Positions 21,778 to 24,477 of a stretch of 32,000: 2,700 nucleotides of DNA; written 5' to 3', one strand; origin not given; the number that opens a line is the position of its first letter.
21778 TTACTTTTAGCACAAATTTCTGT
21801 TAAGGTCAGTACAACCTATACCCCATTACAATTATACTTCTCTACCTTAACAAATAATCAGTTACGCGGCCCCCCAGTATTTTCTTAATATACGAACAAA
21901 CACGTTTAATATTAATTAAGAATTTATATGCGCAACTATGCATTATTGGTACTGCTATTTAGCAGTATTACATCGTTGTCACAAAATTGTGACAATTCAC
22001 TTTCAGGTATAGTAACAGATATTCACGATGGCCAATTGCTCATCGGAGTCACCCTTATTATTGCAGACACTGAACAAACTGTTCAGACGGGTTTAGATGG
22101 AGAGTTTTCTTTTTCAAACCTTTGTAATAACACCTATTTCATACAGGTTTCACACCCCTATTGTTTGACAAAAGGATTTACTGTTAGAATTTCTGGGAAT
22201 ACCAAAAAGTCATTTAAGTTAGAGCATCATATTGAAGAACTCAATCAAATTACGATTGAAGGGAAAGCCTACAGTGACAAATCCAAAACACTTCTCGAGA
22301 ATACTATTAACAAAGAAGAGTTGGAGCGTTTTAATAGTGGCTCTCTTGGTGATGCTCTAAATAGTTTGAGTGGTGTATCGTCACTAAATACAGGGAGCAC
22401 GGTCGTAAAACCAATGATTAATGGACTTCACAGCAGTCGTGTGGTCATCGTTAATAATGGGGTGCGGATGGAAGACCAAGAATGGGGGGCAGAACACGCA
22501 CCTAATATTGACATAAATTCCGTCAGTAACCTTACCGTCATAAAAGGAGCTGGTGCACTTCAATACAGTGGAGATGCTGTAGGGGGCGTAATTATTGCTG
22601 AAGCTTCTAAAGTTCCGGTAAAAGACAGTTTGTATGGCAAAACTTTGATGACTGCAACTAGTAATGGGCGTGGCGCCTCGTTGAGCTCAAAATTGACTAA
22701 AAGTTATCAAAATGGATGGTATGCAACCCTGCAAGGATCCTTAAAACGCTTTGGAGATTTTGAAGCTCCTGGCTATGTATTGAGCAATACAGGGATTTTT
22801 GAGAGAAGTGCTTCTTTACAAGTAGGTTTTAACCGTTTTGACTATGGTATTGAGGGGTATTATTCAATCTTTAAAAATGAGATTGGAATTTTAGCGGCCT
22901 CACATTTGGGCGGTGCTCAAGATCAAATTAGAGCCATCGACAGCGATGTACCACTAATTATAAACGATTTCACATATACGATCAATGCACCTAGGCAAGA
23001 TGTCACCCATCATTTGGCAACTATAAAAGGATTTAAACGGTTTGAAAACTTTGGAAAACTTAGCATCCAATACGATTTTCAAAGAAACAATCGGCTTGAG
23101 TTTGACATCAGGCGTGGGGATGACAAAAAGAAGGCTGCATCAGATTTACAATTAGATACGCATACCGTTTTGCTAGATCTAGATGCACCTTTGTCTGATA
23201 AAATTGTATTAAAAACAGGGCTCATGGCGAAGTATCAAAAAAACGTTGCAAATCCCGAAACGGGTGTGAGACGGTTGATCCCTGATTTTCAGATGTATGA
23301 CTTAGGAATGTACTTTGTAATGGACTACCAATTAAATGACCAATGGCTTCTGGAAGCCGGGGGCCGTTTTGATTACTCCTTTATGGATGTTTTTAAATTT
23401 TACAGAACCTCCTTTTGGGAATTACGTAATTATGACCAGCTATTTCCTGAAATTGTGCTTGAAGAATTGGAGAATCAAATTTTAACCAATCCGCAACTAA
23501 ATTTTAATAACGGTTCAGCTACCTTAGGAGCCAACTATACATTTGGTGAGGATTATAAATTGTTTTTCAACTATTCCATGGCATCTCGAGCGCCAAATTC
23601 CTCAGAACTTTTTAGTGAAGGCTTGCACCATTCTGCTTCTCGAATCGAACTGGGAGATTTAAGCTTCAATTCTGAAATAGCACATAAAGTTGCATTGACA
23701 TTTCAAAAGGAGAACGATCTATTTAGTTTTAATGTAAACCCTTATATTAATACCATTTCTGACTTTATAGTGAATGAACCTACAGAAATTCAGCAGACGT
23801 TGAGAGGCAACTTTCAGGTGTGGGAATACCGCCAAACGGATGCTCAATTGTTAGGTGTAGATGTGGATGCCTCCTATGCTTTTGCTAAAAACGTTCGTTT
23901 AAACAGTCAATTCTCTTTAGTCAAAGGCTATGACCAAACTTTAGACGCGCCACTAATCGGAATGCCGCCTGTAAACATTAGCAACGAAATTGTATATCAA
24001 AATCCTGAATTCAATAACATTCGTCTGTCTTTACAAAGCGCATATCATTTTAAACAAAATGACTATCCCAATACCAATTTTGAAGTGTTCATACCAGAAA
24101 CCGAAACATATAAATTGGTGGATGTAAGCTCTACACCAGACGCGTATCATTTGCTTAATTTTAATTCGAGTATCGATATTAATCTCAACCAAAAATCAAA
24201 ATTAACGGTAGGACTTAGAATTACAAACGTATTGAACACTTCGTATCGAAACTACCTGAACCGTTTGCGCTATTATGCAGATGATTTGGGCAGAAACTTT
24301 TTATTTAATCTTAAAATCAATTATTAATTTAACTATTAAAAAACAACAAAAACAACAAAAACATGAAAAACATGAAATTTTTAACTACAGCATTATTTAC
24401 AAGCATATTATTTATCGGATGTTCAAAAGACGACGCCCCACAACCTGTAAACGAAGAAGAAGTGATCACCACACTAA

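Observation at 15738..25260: ssrA is followed by five extra copies of its own 3' end over 9 kb: a stacked integration hotspot with no integrase in sight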

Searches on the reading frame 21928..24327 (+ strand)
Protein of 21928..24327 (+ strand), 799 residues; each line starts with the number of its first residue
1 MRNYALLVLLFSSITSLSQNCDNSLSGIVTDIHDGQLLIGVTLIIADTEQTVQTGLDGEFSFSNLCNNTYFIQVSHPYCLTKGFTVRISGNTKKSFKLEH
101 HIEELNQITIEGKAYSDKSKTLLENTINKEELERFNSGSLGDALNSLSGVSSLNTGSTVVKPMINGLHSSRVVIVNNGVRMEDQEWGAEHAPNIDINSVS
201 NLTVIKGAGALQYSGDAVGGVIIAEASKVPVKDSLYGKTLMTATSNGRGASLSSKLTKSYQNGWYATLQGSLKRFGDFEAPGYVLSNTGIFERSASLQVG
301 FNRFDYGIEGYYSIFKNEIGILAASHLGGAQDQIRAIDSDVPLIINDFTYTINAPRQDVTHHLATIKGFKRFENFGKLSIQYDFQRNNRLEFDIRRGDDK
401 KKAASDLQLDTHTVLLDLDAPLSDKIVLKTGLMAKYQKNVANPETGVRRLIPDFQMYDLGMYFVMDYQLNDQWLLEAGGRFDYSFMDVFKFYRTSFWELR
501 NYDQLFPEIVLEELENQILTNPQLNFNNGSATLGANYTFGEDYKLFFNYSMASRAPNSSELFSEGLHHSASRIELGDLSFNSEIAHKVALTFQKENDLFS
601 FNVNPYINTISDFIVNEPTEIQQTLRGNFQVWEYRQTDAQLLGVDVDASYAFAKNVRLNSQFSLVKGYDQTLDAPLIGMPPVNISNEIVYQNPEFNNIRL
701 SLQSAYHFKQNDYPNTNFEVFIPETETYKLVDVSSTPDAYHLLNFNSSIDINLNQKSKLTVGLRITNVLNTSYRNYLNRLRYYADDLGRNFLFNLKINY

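Call 10: search_protein_families(library=pfam, proteins=[window:21928-24327:+], max_evalue=0.01)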
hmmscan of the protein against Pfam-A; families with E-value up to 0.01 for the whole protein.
window:21928-24327:+ (799 aa): 6 families
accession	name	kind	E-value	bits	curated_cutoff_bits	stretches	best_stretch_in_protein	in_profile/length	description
PF00593.30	TonB_dep_Rec_b-barrel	-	3.2e-20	73.9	27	1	381-768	103-436/436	TonB dependent receptor-like, beta-barrel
PF07715.20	Plug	-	4.2e-16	59.8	23.9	1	125-221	10-107/107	TonB-dependent Receptor Plug Domain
PF13715.12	CarbopepD_reg_2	-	3.6e-10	40.2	32.2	1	25-109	1-87/88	CarboxypepD_reg-like domain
PF13620.12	CarboxypepD_reg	-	1.4e-07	32.2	32.3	1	24-95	1-78/82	Carboxypeptidase regulatory-like domain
PF09430.16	EMC7_beta-sandw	-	0.0021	18.7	26.6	1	42-100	11-71/122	ER membrane protein complex subunit 7, beta-sandwich domain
PF17210.9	SdrD_B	-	0.0061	17.2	29.7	0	47-81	37-71/112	SdrD B-like domain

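Call 19: find_encoding_contigs(protein=window:21928-24327:+, flank=10000, max_places=10)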
Protein window:21928-24327:+ (799 aa): 2 contigs read that carry it; 2 places shown.
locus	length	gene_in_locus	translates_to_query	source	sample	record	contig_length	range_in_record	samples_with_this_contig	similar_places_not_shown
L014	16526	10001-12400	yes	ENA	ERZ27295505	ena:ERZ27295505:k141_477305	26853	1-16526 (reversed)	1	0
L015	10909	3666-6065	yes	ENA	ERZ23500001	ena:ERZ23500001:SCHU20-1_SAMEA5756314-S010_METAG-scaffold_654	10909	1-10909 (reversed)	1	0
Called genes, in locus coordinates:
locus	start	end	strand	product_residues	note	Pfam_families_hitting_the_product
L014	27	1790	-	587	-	PF14322:SusD-like_3, PF07980:SusD_RagB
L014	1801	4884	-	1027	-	PF13620:CarboxypepD_reg, PF13715:CarbopepD_reg_2, PF07715:Plug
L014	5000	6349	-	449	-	PF18962:Por_Secre_tail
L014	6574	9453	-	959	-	-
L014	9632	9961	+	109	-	-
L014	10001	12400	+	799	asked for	PF13620:CarboxypepD_reg (weak), PF13715:CarbopepD_reg_2, PF07715:Plug, PF00593:TonB_dep_Rec_b-barrel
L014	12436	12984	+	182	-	-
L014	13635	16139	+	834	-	PF24681:Kelch_KLHDC2_KLHL20_DRC7, PF25210:Kelch_FKB95 (faint), PF01344:Kelch_1 (faint), PF13415:Beta-prop_FBX42, PF24981:Beta-prop_ATRN-LZTR1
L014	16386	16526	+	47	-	?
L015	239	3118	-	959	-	-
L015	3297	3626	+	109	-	-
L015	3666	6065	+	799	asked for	PF13620:CarboxypepD_reg (weak), PF13715:CarbopepD_reg_2, PF07715:Plug, PF00593:TonB_dep_Rec_b-barrel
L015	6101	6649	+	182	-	-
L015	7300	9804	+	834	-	PF24681:Kelch_KLHDC2_KLHL20_DRC7, PF25210:Kelch_FKB95 (faint), PF01344:Kelch_1 (faint), PF13415:Beta-prop_FBX42, PF24981:Beta-prop_ATRN-LZTR1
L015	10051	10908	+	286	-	?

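Call 61: find_homologous_proteins(query=L014:27-1790:-, max_evalue=1e-100)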
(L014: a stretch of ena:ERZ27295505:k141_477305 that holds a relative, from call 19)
Query L014:27-1790:- (587 aa): 186 proteins with E <= 1e-100 among 8000 candidates; the best 120 are listed.
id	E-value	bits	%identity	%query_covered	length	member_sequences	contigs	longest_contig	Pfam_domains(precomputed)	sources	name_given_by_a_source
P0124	0.0e+0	1371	100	100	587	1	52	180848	PF14322.13,PF07980.18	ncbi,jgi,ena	-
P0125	0.0e+0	1369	100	100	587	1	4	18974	PF14322.13,PF07980.18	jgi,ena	-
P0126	0.0e+0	1367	100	100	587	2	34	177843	PF14322.13,PF07980.18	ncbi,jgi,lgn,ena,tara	tara:strand:+ start:12847 stop:14610 length:1764 start_codon:yes stop_codon:yes gene_type:complete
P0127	0.0e+0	1366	99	100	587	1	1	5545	PF14322.13,PF07980.18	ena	-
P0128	0.0e+0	1363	99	100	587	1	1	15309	PF14322.13,PF07980.18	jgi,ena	-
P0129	0.0e+0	1262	91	100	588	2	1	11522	PF14322.13,PF07980.18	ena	-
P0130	0.0e+0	1252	91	100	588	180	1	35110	PF14322.13,PF07980.18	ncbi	ncbi:MAG: RagB/SusD family nutrient uptake outer membrane protein [Flavobacteriaceae bacterium]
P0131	0.0e+0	1200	86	100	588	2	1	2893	PF14322.13,PF07980.18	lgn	-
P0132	0.0e+0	1101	78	100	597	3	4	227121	PF14322.13,PF07980.18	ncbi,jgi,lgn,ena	-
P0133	0.0e+0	1094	78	100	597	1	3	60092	PF14322.13,PF07980.18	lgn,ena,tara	tara:strand:+ start:8421 stop:10214 length:1794 start_codon:yes stop_codon:yes gene_type:complete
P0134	0.0e+0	1093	78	100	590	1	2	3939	PF14322.13,PF07980.18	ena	-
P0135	0.0e+0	1093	78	100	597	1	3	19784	PF14322.13,PF07980.18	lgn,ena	-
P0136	0.0e+0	1091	78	100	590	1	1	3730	PF14322.13,PF07980.18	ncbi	-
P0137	0.0e+0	1091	78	99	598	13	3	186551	PF14322.13,PF07980.18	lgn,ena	-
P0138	0.0e+0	1088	78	100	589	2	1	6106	PF14322.13,PF07980.18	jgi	-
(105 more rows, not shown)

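Call 62: find_encoding_contigs(protein=P0124, flank=10000, max_places=6)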
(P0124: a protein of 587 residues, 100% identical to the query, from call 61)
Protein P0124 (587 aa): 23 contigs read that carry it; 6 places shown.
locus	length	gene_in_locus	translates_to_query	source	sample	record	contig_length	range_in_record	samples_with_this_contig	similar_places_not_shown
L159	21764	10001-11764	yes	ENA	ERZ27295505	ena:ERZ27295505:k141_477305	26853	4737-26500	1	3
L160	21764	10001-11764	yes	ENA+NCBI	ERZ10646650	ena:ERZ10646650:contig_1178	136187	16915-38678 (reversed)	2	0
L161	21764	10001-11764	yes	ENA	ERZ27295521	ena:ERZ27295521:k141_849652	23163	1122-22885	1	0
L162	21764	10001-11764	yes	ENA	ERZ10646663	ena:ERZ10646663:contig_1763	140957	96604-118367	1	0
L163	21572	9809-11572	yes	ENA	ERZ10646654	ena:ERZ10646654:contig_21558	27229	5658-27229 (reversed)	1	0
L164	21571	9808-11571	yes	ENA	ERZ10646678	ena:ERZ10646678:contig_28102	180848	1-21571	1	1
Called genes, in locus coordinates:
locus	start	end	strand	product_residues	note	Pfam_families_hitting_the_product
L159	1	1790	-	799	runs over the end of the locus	PF13620:CarboxypepD_reg (weak), PF13715:CarbopepD_reg_2, PF07715:Plug, PF00593:TonB_dep_Rec_b-barrel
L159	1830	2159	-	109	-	-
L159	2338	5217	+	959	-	-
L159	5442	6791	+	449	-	PF18962:Por_Secre_tail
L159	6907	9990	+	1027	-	PF13620:CarboxypepD_reg, PF13715:CarbopepD_reg_2, PF07715:Plug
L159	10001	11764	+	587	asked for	PF14322:SusD-like_3, PF07980:SusD_RagB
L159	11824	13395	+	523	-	PF00801:PKD (weak), PF18911:PKD_4, PF00801:PKD, PF18911:PKD_4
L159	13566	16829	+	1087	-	PF00150:Cellulase, PF03422:CBM_6, PF18099:CBM_35_2, PF03422:CBM_6, PF18099:CBM_35_2, PF18962:Por_Secre_tail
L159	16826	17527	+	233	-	-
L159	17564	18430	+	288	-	PF00722:Glyco_hydro_16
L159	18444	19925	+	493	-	PF02055:Glyco_hydro_30, PF17189:Glyco_hydro_30C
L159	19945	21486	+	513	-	PF00083:Sugar_tr, PF07690:MFS_1, PF00083:Sugar_tr, PF07690:MFS_1 (weak)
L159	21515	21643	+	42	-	-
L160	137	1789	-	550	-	PF13620:CarboxypepD_reg (weak), PF13715:CarbopepD_reg_2, PF07715:Plug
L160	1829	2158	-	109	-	-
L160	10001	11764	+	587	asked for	PF14322:SusD-like_3, PF07980:SusD_RagB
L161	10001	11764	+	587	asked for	PF14322:SusD-like_3, PF07980:SusD_RagB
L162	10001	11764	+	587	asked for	PF14322:SusD-like_3, PF07980:SusD_RagB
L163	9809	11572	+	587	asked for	PF14322:SusD-like_3, PF07980:SusD_RagB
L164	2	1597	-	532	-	?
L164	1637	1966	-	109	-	-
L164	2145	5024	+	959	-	-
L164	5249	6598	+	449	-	PF18962:Por_Secre_tail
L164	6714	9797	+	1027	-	PF13620:CarboxypepD_reg, PF13715:CarbopepD_reg_2, PF07715:Plug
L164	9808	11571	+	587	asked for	PF14322:SusD-like_3, PF07980:SusD_RagB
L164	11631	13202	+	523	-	PF00801:PKD (weak), PF18911:PKD_4, PF00801:PKD, PF18911:PKD_4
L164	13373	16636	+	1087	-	PF00150:Cellulase, PF03422:CBM_6, PF18099:CBM_35_2, PF03422:CBM_6, PF18099:CBM_35_2, PF18962:Por_Secre_tail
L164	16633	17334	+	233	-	-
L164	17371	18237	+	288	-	PF00722:Glyco_hydro_16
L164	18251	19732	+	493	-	PF02055:Glyco_hydro_30, PF17189:Glyco_hydro_30C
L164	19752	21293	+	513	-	PF00083:Sugar_tr, PF07690:MFS_1, PF00083:Sugar_tr, PF07690:MFS_1 (weak)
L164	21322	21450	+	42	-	-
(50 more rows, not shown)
